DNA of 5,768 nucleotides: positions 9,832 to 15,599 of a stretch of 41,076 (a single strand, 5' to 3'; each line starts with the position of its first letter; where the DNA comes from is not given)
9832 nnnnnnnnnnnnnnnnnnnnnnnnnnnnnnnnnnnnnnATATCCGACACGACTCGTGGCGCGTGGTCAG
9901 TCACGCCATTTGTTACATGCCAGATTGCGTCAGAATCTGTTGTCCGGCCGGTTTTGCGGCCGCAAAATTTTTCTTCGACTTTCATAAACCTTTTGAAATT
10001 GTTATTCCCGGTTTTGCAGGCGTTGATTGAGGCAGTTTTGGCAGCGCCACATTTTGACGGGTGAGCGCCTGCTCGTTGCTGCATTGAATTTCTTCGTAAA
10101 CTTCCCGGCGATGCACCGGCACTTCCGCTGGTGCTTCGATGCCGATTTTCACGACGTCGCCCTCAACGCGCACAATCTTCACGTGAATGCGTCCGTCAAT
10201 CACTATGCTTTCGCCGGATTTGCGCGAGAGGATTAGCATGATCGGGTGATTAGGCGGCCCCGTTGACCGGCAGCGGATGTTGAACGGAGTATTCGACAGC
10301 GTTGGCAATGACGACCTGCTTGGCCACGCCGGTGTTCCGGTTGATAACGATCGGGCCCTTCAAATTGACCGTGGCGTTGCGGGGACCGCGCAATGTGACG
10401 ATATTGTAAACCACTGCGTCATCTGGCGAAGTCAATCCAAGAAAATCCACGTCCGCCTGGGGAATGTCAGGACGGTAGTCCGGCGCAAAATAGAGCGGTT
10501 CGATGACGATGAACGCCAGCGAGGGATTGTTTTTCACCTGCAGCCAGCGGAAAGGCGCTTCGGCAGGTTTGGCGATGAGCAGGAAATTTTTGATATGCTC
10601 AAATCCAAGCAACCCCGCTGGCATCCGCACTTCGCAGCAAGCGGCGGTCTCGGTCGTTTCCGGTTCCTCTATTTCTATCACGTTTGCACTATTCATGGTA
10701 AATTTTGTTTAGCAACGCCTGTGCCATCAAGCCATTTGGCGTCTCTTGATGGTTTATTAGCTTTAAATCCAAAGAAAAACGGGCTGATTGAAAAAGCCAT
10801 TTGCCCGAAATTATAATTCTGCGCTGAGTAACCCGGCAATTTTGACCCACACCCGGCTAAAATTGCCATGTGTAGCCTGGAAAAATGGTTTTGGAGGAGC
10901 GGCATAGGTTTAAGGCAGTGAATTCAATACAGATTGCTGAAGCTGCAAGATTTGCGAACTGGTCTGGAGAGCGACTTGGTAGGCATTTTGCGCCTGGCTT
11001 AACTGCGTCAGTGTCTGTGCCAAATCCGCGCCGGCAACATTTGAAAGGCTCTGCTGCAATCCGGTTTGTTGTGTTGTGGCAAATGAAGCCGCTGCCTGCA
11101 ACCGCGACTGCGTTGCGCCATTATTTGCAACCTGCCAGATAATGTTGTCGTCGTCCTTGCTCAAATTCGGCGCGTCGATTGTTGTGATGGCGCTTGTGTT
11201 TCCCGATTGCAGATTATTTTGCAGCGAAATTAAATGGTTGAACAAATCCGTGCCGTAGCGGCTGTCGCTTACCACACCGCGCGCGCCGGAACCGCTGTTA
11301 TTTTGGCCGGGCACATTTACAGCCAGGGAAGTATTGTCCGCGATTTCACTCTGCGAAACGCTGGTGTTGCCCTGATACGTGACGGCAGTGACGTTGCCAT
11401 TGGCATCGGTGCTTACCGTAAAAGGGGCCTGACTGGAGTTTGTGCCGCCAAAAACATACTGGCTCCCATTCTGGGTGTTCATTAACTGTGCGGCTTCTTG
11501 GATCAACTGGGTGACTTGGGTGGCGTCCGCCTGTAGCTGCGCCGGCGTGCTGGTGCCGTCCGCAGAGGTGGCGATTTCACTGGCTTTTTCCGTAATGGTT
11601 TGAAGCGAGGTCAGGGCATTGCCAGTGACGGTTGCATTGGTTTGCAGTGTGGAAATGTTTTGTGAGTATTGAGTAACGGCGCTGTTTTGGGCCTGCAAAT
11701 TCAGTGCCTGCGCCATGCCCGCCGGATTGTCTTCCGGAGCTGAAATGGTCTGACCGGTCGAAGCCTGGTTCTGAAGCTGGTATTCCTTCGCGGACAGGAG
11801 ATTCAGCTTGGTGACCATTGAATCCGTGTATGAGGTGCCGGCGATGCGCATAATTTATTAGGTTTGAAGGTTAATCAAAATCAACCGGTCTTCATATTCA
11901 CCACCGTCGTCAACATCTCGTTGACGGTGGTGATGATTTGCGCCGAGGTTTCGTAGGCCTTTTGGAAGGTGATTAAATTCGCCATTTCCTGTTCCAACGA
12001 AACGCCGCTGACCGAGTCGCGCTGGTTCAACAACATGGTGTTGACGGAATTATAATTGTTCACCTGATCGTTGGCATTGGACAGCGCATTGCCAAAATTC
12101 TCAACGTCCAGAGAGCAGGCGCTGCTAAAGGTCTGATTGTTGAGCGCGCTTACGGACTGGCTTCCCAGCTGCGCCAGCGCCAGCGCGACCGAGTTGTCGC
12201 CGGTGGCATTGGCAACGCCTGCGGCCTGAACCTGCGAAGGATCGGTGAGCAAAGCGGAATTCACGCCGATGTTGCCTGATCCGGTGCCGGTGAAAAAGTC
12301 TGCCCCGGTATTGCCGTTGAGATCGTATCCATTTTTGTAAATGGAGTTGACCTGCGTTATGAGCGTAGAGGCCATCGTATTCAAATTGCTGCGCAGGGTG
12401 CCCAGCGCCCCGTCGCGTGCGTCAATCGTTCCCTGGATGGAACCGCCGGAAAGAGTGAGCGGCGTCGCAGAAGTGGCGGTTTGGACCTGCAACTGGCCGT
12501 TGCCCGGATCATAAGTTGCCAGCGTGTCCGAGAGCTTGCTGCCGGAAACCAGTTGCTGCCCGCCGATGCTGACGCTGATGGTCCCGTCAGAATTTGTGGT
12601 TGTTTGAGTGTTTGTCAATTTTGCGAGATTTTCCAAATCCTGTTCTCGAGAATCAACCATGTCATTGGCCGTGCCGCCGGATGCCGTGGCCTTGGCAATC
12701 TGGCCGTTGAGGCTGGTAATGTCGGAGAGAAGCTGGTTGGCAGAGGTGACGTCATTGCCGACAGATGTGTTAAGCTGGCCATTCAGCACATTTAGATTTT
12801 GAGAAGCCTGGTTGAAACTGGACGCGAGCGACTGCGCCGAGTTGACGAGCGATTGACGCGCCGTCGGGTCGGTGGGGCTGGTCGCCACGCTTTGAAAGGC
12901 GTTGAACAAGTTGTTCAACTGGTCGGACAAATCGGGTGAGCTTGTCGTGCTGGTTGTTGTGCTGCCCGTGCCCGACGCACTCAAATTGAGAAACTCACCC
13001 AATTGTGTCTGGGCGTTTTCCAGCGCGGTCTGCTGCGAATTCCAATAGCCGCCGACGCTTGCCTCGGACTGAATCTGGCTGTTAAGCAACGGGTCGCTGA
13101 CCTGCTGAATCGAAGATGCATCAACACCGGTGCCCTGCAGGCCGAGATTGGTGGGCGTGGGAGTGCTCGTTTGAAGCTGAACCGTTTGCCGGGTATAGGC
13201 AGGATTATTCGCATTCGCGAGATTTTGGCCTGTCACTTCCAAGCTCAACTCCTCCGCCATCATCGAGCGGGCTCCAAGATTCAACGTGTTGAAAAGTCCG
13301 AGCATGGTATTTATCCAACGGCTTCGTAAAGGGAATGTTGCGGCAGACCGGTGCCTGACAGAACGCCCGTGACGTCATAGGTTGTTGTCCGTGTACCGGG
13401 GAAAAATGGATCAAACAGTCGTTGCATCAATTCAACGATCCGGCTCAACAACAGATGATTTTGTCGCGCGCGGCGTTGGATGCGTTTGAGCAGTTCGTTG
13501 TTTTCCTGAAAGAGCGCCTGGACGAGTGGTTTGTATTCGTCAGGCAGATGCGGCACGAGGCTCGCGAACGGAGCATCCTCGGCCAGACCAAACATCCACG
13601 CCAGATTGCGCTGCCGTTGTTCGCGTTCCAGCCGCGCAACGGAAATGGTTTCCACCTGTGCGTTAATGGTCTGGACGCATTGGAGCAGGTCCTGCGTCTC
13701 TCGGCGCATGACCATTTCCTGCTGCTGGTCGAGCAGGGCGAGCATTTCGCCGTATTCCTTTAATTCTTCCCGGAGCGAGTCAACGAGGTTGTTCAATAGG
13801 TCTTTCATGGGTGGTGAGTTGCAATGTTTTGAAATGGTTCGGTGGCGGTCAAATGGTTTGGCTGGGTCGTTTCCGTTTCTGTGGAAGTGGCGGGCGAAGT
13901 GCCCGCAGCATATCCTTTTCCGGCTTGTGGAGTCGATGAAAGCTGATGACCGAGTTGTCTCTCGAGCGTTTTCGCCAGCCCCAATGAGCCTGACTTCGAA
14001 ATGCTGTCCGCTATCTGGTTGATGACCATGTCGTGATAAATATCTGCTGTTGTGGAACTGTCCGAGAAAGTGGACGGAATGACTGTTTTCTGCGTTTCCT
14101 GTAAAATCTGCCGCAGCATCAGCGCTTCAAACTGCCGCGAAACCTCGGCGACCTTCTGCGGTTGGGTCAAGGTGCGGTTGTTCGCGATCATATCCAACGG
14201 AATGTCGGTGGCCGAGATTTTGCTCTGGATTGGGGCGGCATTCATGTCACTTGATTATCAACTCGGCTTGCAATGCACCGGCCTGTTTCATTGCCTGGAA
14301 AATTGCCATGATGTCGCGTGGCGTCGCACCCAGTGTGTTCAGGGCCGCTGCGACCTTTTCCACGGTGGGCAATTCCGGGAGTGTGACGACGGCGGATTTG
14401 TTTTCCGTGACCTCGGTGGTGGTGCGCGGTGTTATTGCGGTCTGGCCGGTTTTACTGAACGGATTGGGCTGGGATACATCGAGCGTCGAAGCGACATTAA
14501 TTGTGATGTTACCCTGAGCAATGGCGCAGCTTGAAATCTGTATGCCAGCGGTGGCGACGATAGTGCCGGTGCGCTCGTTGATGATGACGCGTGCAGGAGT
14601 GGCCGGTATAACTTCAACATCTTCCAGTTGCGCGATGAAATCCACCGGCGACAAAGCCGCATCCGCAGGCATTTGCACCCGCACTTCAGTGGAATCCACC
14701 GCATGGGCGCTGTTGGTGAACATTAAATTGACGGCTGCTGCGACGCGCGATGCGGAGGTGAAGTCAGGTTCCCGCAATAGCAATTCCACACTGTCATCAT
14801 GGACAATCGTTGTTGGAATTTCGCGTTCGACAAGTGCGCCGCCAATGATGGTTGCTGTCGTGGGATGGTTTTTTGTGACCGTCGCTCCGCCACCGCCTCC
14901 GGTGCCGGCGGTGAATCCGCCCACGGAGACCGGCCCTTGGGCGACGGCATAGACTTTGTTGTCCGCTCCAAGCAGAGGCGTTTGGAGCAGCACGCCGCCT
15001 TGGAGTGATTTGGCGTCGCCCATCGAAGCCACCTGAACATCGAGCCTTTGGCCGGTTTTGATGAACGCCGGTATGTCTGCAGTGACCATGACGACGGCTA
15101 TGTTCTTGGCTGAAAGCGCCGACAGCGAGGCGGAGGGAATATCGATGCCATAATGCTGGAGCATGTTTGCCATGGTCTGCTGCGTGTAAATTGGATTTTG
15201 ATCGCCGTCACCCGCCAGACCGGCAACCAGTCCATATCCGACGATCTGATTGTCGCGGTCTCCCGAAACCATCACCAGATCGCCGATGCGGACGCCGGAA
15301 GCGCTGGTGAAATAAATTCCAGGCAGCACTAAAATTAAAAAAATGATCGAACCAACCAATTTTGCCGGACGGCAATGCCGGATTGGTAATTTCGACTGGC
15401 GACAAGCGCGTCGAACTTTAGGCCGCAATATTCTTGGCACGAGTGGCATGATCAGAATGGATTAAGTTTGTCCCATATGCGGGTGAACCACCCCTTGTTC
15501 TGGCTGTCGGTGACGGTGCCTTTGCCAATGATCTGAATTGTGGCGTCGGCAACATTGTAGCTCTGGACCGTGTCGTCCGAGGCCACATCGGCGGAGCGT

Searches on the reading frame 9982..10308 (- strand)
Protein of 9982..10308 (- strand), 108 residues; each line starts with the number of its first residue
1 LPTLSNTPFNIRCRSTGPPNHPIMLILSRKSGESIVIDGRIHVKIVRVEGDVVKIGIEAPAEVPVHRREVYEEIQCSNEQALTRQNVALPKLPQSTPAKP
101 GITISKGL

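Call 7: search_protein_families(library=pfam, proteins=[window:9982-10308:-], max_evalue=0.001)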
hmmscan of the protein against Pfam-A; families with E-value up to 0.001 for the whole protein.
window:9982-10308:- (108 aa): 1 family
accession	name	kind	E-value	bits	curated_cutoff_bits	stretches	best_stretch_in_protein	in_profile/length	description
PF02599.21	CsrA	-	1.3e-23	83.1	27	1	24-75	1-52/53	Global regulator protein family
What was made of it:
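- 9982..10308 (-): csrA. Pfam CsrA, 1.3e-23 (call 7)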

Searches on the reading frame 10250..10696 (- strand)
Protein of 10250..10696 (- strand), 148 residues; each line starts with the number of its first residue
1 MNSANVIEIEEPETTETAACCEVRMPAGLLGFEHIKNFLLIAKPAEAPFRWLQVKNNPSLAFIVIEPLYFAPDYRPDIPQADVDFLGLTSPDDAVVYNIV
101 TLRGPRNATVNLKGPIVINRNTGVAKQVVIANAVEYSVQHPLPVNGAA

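Call 7: search_protein_families(library=pfam, proteins=[window:10250-10696:-], max_evalue=0.001)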
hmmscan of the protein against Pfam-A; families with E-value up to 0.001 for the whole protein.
window:10250-10696:- (148 aa): 1 family
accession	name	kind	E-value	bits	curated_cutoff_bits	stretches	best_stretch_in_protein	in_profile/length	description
PF02623.20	FliW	-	8.7e-36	122.8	25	1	24-142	2-122/122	FliW protein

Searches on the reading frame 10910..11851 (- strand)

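Call 7: search_protein_families(library=pfam, proteins=[window:10910-11851:-], max_evalue=0.001)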
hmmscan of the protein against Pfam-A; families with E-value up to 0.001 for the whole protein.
window:10910-11851:- (313 aa): 2 families
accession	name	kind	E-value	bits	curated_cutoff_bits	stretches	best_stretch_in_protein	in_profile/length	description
PF00669.25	Flagellin_N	-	2.7e-09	37.6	26.6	1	13-138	11-138/139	Bacterial flagellin N-terminal helical region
PF00700.27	Flagellin_C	-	2.5e-05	25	23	1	242-310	16-84/86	Bacterial flagellin C-terminal helical region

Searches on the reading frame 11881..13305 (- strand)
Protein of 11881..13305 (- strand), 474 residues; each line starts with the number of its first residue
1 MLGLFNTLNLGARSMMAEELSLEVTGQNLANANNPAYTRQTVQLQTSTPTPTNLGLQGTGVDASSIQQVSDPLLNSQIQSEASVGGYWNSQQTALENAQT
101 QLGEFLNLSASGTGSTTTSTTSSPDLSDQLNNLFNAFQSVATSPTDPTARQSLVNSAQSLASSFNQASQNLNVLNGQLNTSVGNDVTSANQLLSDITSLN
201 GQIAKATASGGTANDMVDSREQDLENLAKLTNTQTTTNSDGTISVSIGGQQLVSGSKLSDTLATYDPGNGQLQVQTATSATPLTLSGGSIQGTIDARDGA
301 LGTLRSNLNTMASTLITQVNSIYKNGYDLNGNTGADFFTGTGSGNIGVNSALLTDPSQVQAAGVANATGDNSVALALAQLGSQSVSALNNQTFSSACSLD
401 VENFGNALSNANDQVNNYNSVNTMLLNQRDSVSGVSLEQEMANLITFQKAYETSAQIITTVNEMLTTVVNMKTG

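Call 7: search_protein_families(library=pfam, proteins=[window:11881-13305:-], max_evalue=0.001)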
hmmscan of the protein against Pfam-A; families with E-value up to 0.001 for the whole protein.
window:11881-13305:- (474 aa): 2 families
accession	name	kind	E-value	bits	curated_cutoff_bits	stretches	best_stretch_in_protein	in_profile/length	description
PF22638.1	FlgK_D1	-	3.1e-55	187.7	28.6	1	122-338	11-233/233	Flagellar hook-associated protein FlgK helical domain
PF06429.18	Flg_bbr_C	-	4.6e-11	42.5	23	1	431-471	6-46/46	Flagellar basal body rod FlgEFG protein C-terminal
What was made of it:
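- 10910..13305 (-): flgL (10910-11851) and flgK (11881-13305), the hook-filament junction genes immediately upstream. call 7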

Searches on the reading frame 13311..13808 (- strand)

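Call 7: search_protein_families(library=pfam, proteins=[window:13311-13808:-], max_evalue=0.001)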
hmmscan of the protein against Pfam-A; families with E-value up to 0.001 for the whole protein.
window:13311-13808:- (165 aa): 1 family
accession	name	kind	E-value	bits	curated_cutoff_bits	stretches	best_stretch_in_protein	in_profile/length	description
PF05130.17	FlgN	-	3.5e-15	57.1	30.5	1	1-149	1-144/147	FlgN protein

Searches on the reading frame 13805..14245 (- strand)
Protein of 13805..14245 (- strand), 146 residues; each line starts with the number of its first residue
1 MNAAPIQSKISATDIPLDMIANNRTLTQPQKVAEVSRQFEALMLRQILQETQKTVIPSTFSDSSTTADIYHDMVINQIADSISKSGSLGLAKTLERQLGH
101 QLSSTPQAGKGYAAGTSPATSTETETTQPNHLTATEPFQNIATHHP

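Call 7: search_protein_families(library=pfam, proteins=[window:13805-14245:-], max_evalue=0.001)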
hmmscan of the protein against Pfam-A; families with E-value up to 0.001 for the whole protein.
window:13805-14245:- (146 aa): 1 family
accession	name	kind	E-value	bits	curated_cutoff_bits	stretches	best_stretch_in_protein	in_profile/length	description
PF10135.14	Rod-binding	-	4.1e-10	40.5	25.1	1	53-97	5-51/51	Rod binding protein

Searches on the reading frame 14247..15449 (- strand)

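Call 8: search_protein_families(library=pfam, proteins=[window:14247-15449:-], max_evalue=0.001)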
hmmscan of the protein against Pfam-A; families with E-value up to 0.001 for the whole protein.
window:14247-15449:- (400 aa): 1 family
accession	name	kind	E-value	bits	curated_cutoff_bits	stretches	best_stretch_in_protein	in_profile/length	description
PF02119.21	FlgI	-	3.1e-125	418.1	25.3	1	54-399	1-343/343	Flagellar P-ring protein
